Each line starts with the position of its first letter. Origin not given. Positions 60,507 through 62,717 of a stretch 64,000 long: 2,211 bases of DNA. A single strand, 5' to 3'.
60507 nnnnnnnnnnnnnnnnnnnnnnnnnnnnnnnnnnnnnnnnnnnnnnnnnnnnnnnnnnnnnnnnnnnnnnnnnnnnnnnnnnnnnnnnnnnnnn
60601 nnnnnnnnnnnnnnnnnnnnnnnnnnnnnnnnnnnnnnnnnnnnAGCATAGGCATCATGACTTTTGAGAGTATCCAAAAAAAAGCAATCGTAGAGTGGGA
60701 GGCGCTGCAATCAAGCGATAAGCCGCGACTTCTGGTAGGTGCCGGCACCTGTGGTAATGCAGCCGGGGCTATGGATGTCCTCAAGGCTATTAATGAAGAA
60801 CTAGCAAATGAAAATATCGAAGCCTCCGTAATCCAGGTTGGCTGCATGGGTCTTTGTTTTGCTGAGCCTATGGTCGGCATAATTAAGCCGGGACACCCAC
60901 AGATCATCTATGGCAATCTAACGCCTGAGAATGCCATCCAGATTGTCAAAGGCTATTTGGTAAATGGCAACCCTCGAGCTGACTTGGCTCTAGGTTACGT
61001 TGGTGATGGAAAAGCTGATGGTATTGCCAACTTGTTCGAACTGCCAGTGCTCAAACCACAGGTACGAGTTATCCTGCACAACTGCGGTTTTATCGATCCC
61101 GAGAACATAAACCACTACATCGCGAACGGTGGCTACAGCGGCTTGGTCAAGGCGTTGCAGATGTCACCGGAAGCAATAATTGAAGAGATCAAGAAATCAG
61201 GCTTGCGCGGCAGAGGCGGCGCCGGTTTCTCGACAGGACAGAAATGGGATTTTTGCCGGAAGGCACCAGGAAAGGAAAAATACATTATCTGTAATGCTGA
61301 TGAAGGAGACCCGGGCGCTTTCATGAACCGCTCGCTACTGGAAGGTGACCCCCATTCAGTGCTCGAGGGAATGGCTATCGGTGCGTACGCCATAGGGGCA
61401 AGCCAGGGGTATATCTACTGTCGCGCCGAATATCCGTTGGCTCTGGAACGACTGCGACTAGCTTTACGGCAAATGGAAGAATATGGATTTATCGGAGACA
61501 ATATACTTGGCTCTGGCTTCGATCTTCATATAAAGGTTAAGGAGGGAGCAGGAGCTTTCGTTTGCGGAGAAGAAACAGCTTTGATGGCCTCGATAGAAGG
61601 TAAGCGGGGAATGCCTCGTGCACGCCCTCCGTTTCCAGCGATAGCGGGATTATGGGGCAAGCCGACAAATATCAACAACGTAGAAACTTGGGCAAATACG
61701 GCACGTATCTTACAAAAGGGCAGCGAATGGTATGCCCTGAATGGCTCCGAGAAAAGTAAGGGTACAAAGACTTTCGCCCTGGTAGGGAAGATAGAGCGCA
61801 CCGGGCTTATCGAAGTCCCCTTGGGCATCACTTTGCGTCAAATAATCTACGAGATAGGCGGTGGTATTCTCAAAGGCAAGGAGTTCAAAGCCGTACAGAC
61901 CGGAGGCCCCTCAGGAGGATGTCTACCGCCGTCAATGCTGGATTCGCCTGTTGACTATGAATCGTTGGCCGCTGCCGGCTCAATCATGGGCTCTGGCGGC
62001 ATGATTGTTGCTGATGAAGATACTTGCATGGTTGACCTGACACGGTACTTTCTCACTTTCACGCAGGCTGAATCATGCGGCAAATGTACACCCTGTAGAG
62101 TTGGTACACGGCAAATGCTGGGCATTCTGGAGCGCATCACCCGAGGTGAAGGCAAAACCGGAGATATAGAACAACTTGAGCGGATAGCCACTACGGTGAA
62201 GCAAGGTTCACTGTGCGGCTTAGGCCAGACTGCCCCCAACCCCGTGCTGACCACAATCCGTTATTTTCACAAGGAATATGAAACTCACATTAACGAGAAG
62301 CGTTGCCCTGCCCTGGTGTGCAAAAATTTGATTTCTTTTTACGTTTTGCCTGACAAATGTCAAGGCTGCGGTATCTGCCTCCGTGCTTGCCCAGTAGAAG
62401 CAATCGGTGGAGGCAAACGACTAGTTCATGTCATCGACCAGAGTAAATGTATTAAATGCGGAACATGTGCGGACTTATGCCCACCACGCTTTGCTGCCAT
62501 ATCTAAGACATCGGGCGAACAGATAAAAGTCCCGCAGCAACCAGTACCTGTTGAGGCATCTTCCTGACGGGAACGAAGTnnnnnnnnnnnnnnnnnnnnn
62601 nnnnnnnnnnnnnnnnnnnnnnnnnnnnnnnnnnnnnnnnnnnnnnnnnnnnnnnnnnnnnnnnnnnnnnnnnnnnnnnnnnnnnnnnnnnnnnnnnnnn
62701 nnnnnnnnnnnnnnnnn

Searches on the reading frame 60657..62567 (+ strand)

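Call 81: search_protein_families(library=pfam, proteins=[window:60657-62567:+], max_evalue=0.00001)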
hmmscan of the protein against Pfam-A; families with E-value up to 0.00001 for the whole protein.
window:60657-62567:+ (636 aa): 11 families
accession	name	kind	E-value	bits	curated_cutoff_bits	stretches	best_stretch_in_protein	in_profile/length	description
PF01512.22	Complex1_51K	-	1.4e-44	152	31.2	1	178-348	1-148/150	Nuo51 FMN-binding domain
PF10589.14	NADH_4Fe-4S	-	1.2e-33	115.3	23.5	1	460-544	1-85/85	NADH-ubiquinone oxidoreductase-F iron-sulfur binding region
PF00037.32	Fer4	-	1.9e-12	46.9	21.1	1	562-583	2-23/24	4Fe-4S binding domain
PF12797.12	Fer4_2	-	4.8e-08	32.9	24.5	0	592-609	4-21/22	4Fe-4S binding domain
PF12837.12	Fer4_6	-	5e-08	33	25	1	563-583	4-24/24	4Fe-4S binding domain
PF12838.12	Fer4_7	-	5.3e-08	33.6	27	1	567-609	1-49/52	4Fe-4S dicluster domain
PF13237.11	Fer4_10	-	1e-07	32.2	25.5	1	564-609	5-53/53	4Fe-4S dicluster domain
PF14697.11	Fer4_21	-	6.8e-07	29.8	35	0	592-625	2-36/59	4Fe-4S dicluster domain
PF13187.11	Fer4_9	-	7.6e-07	29.5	27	1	567-610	1-49/52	4Fe-4S dicluster domain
PF10531.15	SLBB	-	4.9e-06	26.7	27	0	374-421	3-53/55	SLBB domain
PF13459.11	Fer4_15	-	6.9e-06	27.1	22.4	0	592-613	2-23/66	4Fe-4S single cluster domain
